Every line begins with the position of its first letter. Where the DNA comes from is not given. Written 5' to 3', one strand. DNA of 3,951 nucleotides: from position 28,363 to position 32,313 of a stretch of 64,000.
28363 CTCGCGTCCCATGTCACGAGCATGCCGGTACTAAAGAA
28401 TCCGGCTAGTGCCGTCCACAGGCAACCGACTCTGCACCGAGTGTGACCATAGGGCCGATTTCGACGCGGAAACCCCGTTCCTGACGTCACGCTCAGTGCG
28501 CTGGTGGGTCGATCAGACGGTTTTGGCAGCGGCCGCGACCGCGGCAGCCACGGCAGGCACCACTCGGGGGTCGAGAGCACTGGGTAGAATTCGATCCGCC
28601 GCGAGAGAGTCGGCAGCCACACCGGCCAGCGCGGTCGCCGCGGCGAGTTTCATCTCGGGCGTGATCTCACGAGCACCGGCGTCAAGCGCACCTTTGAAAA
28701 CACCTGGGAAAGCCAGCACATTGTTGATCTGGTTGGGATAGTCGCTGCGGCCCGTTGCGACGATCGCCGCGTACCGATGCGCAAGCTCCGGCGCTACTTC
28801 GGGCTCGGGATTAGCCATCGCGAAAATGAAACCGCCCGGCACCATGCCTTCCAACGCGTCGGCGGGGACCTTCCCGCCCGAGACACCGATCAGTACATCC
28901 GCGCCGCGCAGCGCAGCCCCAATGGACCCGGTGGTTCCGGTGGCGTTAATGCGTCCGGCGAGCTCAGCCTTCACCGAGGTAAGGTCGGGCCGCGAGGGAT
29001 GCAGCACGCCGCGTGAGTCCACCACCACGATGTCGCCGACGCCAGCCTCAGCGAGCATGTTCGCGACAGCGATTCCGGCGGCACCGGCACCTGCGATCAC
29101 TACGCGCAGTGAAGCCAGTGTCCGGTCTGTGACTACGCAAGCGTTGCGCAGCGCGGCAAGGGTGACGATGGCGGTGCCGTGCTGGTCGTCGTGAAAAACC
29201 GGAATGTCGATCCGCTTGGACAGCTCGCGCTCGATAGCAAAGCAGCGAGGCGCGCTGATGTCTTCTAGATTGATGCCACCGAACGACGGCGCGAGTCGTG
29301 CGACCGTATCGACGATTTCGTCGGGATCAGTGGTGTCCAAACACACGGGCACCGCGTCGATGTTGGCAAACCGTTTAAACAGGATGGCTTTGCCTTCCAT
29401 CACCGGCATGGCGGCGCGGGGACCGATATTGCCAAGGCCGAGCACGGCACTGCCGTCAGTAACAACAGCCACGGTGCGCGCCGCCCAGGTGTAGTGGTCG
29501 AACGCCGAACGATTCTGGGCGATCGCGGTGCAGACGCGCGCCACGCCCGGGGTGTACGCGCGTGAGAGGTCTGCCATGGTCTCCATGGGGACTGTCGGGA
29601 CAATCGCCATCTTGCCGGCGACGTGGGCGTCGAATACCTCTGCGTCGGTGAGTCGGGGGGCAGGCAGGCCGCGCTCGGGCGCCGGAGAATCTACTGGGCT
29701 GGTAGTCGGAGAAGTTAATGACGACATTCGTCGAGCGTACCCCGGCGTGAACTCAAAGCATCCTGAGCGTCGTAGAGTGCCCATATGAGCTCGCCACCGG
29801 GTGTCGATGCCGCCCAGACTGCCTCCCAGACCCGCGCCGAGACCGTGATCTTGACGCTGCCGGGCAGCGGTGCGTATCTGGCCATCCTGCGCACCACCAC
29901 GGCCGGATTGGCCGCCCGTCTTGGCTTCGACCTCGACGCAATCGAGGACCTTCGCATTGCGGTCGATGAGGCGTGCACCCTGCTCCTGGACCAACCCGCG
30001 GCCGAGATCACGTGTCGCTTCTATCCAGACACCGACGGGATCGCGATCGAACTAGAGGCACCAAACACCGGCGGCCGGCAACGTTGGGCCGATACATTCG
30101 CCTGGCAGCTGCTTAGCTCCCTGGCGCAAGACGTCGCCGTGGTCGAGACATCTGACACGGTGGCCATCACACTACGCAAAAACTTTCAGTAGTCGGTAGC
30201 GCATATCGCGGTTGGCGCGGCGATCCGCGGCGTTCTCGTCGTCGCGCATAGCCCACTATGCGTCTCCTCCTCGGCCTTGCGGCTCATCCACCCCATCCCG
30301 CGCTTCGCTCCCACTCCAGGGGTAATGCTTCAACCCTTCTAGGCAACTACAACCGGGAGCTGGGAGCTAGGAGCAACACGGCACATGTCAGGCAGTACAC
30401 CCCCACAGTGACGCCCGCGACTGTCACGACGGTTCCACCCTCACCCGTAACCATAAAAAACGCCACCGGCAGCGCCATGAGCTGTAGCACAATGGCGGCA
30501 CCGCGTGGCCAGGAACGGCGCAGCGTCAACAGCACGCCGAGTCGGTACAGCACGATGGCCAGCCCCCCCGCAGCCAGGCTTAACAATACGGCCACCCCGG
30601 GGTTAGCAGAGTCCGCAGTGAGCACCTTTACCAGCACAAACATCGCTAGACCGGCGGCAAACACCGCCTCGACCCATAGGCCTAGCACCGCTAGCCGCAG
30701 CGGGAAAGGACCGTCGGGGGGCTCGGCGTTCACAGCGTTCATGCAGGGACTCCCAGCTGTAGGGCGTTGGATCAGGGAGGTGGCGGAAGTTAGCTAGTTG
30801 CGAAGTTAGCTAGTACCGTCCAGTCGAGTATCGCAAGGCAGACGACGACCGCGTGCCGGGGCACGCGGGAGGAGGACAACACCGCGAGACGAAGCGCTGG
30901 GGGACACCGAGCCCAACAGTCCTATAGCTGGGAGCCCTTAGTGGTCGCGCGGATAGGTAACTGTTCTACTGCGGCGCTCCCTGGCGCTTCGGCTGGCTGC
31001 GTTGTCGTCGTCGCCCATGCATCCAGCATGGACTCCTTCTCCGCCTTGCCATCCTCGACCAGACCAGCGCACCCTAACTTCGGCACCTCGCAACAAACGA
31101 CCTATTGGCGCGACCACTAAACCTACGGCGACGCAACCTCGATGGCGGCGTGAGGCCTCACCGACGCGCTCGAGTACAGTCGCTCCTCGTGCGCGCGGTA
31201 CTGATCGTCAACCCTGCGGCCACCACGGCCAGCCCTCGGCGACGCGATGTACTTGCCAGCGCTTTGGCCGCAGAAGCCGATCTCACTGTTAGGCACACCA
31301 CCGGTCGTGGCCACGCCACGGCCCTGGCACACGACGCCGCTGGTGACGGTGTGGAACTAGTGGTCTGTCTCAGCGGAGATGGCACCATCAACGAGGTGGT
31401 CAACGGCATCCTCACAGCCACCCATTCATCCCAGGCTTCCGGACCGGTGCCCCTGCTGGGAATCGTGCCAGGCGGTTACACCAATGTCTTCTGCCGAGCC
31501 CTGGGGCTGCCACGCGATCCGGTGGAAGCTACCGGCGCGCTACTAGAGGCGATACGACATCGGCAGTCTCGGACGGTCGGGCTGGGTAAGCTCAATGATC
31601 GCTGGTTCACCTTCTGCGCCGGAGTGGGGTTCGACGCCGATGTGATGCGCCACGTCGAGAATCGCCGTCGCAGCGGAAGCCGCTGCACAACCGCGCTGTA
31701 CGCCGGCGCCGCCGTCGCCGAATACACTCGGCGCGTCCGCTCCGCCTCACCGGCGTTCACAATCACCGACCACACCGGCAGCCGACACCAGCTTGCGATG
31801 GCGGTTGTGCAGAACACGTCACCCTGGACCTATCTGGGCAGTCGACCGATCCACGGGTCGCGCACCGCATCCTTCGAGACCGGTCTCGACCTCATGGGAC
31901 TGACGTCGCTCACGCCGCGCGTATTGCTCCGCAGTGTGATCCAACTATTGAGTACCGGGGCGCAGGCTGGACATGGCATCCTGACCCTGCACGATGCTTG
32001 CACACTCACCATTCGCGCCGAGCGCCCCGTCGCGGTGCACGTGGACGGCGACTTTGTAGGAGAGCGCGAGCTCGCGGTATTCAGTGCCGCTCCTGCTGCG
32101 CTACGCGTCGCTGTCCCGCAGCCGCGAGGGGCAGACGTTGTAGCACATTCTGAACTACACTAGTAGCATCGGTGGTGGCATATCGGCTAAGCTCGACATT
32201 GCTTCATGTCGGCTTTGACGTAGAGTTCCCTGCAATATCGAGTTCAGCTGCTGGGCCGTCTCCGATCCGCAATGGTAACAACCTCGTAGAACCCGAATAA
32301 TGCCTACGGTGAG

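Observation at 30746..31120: Two unrelated MITE-like elements abut; element ends are self-complementary within a copy but differ between copies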

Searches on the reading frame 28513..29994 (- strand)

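Call 10: search_protein_families(library=pfam, proteins=[window:28513-29994:-], max_evalue=0.01)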
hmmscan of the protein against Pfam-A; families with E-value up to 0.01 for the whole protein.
window:28513-29994:- (493 aa): 5 families
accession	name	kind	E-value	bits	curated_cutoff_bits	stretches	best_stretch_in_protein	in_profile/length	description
PF00390.24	malic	-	1.4e-28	100.4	23.1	1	128-258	3-181/182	Malic enzyme, N-terminal domain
PF03949.21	Malic_M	-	1.4e-20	74.1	23.5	1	273-489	3-256/258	Malic enzyme, NAD binding domain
PF00899.27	ThiF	-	9.8e-07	28.6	28.1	1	290-327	15-52/238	ThiF family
PF01494.25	FAD_binding_3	-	0.0038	16.9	22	1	297-327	3-32/349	FAD binding domain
PF00208.27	ELFV_dehydrog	-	0.0097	16.1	23.4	1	274-332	10-69/241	Glutamate/Leucine/Phenylalanine/Valine dehydrogenase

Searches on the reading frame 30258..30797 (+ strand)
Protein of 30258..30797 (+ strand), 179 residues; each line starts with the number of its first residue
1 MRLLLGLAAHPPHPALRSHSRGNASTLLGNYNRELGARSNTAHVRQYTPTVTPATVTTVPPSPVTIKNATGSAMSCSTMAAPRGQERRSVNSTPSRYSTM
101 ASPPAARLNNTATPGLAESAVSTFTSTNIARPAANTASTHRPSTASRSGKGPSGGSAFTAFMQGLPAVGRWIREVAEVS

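Call 10: search_protein_families(library=pfam, proteins=[window:30258-30797:+], max_evalue=0.01)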
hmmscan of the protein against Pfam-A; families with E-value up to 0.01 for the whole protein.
window:30258-30797:+ (179 aa): 0 families

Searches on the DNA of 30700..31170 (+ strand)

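Call 33: search_rna_families(source=window, start=30700, end=31170, threshold=evalue, max_evalue=10, show_alignments=2)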
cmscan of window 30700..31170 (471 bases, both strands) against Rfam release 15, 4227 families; matches with E-value up to 10: 4.
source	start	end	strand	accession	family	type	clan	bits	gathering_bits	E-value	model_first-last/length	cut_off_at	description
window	30861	31020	-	RF04159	MIR1437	Gene; miRNA;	-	22.5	168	0.14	1-192/192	no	MIR1437 microRNA precursor family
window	30861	31020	+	RF04159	MIR1437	Gene; miRNA;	-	21.6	168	0.22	1-192/192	no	MIR1437 microRNA precursor family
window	30812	31071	-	RF04104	MIR918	Gene; miRNA;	-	21.4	268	0.13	1-265/265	no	MIR918 microRNA precursor family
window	30963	31015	-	RF01122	sR39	Gene; snRNA; snoRNA; CD-box;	-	11.3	50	2.6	1-56/56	no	Small nucleolar RNA sR39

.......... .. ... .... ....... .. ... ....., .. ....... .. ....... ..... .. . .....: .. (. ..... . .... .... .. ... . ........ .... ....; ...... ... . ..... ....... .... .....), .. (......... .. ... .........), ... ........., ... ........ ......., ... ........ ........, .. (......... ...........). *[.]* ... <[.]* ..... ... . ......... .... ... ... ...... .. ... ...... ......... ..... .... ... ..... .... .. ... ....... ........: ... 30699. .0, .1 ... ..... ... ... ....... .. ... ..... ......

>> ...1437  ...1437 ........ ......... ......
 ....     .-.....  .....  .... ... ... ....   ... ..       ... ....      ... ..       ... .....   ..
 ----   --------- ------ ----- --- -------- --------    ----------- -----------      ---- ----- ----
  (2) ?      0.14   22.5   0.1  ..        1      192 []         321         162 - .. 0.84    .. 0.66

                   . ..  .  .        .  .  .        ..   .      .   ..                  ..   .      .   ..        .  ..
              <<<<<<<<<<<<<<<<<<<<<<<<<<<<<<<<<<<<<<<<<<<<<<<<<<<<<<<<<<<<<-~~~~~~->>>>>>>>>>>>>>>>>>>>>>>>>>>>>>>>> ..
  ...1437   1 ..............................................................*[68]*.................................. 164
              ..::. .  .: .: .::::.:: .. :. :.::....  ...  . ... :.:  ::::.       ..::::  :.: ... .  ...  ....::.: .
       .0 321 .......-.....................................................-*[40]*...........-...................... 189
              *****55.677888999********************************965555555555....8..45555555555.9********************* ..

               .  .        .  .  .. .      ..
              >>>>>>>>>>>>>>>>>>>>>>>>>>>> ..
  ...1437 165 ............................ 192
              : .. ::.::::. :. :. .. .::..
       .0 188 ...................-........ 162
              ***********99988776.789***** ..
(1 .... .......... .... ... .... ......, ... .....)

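Call 83: build_rna_model(alignment_id=A4, structure=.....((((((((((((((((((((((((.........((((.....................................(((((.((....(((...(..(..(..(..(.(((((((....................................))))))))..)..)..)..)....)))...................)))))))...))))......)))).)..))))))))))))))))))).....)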
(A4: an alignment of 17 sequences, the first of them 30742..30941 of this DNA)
Model R1 built from alignment A4 (17 sequences, 252 columns); structure: as given.
model positions 185; base pairs 50; branch points 0; effective number of sequences 1.45; information 0.589 bits per position. Calibrated on 0.2 Mb of random sequence (short: E-values are rough).
structure used (alignment columns):
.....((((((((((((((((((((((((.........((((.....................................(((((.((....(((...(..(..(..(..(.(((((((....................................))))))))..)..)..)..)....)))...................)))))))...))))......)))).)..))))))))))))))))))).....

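Call 84: search_with_rna_model(model_id=R1, sources=[window, L001, L003, L015, L041, L047, L055, L056, L066, L067, L079, L084, L106, L108, L109], max_evalue=1)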
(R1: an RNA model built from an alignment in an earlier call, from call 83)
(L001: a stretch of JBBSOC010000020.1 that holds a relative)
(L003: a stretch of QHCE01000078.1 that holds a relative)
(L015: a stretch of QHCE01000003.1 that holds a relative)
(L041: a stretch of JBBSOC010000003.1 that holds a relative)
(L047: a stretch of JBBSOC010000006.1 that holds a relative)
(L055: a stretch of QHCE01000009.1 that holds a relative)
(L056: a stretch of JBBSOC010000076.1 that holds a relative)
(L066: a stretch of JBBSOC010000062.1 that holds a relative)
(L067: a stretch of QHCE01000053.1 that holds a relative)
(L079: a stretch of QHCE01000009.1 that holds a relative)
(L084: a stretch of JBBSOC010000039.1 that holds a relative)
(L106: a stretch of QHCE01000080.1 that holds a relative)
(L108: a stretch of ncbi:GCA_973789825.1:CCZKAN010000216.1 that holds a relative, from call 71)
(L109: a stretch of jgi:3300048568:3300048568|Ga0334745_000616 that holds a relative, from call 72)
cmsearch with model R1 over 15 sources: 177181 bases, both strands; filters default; matches with E-value up to 1: 23.
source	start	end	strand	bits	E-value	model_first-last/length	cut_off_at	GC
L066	6863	7049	-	206.4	6.2e-47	1-185/185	no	0.61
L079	5782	5952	+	196.6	1.3e-44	1-185/185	no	0.62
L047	2989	3177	-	195.4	2.5e-44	1-185/185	no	0.54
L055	6276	6461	+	192.3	1.3e-43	1-185/185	no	0.62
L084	485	657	-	187.5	1.8e-42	1-185/185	no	0.53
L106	5508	5694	-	186.7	2.7e-42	1-185/185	no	0.6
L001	526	697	-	181.2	5.6e-41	1-185/185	no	0.56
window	5431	5602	+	181.1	5.8e-41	1-185/185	no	0.58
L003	3335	3517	-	176.7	6.3e-40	1-185/185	no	0.57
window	30935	31123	-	174.9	1.7e-39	1-185/185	no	0.61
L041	3674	3856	-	172.1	7.7e-39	1-185/185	no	0.62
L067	1107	1289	-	168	7.2e-38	1-185/185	no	0.61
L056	7833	8000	+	163.6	7.7e-37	1-165/185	3'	0.53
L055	2136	2320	-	159.3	8.2e-36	1-185/185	no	0.55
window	34190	34359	+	156.8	3e-35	1-185/185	no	0.68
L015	6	190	+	155.8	5.2e-35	1-185/185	no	0.56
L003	1242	1415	-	67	4.5e-14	1-185/185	no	0.6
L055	5996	6175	-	41.8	4e-08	1-185/185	no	0.54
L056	4462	4521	-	13.7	0.16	70-128/185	no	0.7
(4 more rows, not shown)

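Call 91: search_with_rna_model(model_id=R1, sources=[L110, L111, L112, L113], max_evalue=1)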
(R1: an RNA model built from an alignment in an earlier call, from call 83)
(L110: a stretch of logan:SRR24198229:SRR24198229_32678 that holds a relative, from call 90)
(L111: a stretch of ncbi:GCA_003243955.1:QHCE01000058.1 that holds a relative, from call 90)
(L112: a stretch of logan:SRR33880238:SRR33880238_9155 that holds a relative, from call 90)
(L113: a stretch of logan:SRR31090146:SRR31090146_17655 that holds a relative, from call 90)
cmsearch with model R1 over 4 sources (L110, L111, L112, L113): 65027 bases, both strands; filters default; matches with E-value up to 1: 6.
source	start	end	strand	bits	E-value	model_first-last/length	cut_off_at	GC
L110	3772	3862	+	13.8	0.058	1-185/185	no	0.58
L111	3772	3862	+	13.8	0.058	1-185/185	no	0.58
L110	11629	11669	+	13.5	0.067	1-185/185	no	0.73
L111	11629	11669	+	13.5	0.067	1-185/185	no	0.73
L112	6807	6847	+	13.5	0.067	1-185/185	no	0.73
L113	7197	7237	+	13.5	0.067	1-185/185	no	0.73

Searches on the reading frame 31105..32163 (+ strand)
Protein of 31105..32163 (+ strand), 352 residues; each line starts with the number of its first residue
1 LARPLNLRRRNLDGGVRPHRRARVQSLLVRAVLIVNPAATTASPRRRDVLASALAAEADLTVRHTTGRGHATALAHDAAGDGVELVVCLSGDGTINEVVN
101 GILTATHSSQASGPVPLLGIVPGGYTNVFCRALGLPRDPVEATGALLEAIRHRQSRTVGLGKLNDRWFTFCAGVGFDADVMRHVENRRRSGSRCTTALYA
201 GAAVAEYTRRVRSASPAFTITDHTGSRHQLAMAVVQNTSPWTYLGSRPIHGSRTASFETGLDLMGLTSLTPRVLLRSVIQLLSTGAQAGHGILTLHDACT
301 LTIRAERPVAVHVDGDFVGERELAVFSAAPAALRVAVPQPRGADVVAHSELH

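Call 10: search_protein_families(library=pfam, proteins=[window:31105-32163:+], max_evalue=0.01)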
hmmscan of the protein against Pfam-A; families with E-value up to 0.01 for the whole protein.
window:31105-32163:+ (352 aa): 3 families
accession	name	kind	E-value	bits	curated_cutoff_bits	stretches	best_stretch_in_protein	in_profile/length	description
PF00781.29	DAGK_cat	-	1.2e-24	86.7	23.6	1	30-161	1-123/125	Diacylglycerol kinase catalytic domain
PF19279.4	YegS_C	-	5.6e-06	26.6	27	1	174-336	5-157/158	YegS C-terminal NAD kinase beta sandwich-like domain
PF06864.17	PAP_PilO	-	0.0021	17.4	26.7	0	40-83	11-54/419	Pilin accessory protein (PilO)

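Call 69: find_homologous_proteins(query=window:31189-32163:+, max_evalue=1e-30)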
Query window:31189-32163:+ (324 aa): 1621 proteins with E <= 1e-30 among 8000 candidates; the best 120 are listed.
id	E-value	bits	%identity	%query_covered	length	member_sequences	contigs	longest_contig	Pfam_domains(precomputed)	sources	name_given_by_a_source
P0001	2.3e-207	705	100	100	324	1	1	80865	PF00781.30,PF19279.5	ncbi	-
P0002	3.5e-152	524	75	100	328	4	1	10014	PF00781.30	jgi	jgi:diacylglycerol kinase family enzyme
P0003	5.8e-152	523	76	100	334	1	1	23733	PF00781.30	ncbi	-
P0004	1.1e-105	371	54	98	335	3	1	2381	PF00781.30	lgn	-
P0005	2.7e-100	354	54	94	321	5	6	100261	PF00781.30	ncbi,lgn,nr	ncbi:MAG: diacylglycerol kinase [Acidimicrobiales bacterium]|nr:MAG: diacylglycerol kinase [Acidimic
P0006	5.3e-97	343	54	96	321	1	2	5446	PF00781.30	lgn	-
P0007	1.1e-94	335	55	95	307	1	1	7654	PF00781.30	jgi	jgi:diacylglycerol kinase family enzyme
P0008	6.1e-94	333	55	95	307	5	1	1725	PF00781.30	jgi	jgi:diacylglycerol kinase family enzyme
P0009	4.1e-93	330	54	95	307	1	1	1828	PF00781.30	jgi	jgi:diacylglycerol kinase family enzyme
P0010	2.8e-91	324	53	95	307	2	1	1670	PF00781.30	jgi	jgi:diacylglycerol kinase family enzyme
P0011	1.1e-90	322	53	95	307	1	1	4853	PF00781.30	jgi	jgi:diacylglycerol kinase family enzyme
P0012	4.1e-90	320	53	95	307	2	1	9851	PF00781.30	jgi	jgi:diacylglycerol kinase family enzyme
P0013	1.3e-89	319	54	95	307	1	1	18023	PF00781.30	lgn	-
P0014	1.9e-89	318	52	95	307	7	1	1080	PF00781.30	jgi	jgi:diacylglycerol kinase family enzyme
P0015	2.9e-89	318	53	95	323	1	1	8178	PF00781.30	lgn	-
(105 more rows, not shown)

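Call 70: find_encoding_contigs(protein=P0001, flank=1000, max_places=2)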
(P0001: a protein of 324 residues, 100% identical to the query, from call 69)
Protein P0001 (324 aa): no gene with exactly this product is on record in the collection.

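Call 71: find_encoding_contigs(protein=P0003, flank=10000, max_places=3)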
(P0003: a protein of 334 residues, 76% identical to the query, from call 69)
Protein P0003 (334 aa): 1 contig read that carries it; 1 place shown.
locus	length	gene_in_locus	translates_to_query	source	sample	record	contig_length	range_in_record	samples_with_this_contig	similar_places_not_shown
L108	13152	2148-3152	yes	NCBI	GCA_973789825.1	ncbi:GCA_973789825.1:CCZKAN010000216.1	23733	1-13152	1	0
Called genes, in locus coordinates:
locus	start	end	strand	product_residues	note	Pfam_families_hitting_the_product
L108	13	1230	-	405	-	PF00390:malic, PF03949:Malic_M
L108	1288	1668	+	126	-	-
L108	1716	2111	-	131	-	-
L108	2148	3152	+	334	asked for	PF00781:DAGK_cat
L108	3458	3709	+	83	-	PF02467:Whib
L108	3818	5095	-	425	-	PF01966:HD, PF13286:HD_assoc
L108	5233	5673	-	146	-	PF12802:MarR_2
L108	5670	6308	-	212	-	PF01965:DJ-1_PfpI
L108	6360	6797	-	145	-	-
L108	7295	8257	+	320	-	PF01297:ZnuA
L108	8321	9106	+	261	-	PF00005:ABC_tran, PF13304:AAA_21 (faint)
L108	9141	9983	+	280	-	PF00950:ABC-3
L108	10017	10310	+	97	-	PF01022:HTH_5, PF12840:HTH_20 (faint)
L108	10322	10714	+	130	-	PF01475:FUR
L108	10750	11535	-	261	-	PF21537:DUF1980_C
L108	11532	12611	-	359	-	PF03773:ArsP_1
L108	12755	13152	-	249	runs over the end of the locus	PF01255:Prenyltransf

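Call 72: find_encoding_contigs(protein=P0002, flank=10000, max_places=3)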
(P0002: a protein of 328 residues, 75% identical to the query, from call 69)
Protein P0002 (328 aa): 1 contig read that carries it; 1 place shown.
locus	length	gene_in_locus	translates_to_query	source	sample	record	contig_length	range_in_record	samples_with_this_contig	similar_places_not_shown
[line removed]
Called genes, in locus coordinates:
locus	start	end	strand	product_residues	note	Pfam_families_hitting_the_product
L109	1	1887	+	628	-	?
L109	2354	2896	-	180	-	PF05685:Uma2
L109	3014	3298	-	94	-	-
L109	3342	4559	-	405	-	PF00390:malic, PF03949:Malic_M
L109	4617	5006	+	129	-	-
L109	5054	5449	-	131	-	-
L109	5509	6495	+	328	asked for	PF00781:DAGK_cat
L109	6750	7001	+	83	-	PF02467:Whib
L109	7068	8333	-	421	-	PF01966:HD, PF13286:HD_assoc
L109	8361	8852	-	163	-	-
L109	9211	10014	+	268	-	?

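Call 90: find_encoding_contigs(protein=P0005, flank=10000, max_places=4)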
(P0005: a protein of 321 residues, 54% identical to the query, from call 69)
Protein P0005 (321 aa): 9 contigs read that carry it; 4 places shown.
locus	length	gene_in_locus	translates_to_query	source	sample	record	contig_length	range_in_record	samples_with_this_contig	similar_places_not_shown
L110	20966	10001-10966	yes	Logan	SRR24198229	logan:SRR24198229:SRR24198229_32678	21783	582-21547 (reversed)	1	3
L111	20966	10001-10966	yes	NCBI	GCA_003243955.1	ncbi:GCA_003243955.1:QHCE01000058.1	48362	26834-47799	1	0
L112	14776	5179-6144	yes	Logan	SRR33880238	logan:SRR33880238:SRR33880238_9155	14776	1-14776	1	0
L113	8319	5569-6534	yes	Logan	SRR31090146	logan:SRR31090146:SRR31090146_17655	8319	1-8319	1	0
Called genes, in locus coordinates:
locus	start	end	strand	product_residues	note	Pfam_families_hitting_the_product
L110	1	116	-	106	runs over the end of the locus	-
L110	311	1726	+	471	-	PF03364:Polyketide_cyc, PF10604:Polyketide_cyc2, PF28469:DUF8410, PF01370:Epimerase, PF08338:DUF1731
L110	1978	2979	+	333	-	PF00005:ABC_tran, PF13304:AAA_21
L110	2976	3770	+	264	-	PF12730:ABC2_membrane_4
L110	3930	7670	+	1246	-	PF16078:2-oxogl_dehyd_N, PF00198:2-oxoacid_dh, PF00676:E1_dh, PF02779:Transket_pyr, PF16870:OxoGdeHyase_C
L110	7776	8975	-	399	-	PF00390:malic, PF03949:Malic_M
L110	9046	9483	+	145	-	-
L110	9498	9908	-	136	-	-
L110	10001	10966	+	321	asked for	PF00781:DAGK_cat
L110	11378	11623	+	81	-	PF02467:Whib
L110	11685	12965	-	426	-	PF01966:HD, PF13286:HD_assoc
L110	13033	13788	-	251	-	-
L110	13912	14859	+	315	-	PF01297:ZnuA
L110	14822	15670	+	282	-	PF00005:ABC_tran, PF13304:AAA_21 (faint)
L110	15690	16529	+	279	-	PF00950:ABC-3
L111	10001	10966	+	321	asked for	PF00781:DAGK_cat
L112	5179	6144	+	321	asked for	PF00781:DAGK_cat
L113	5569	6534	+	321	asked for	PF00781:DAGK_cat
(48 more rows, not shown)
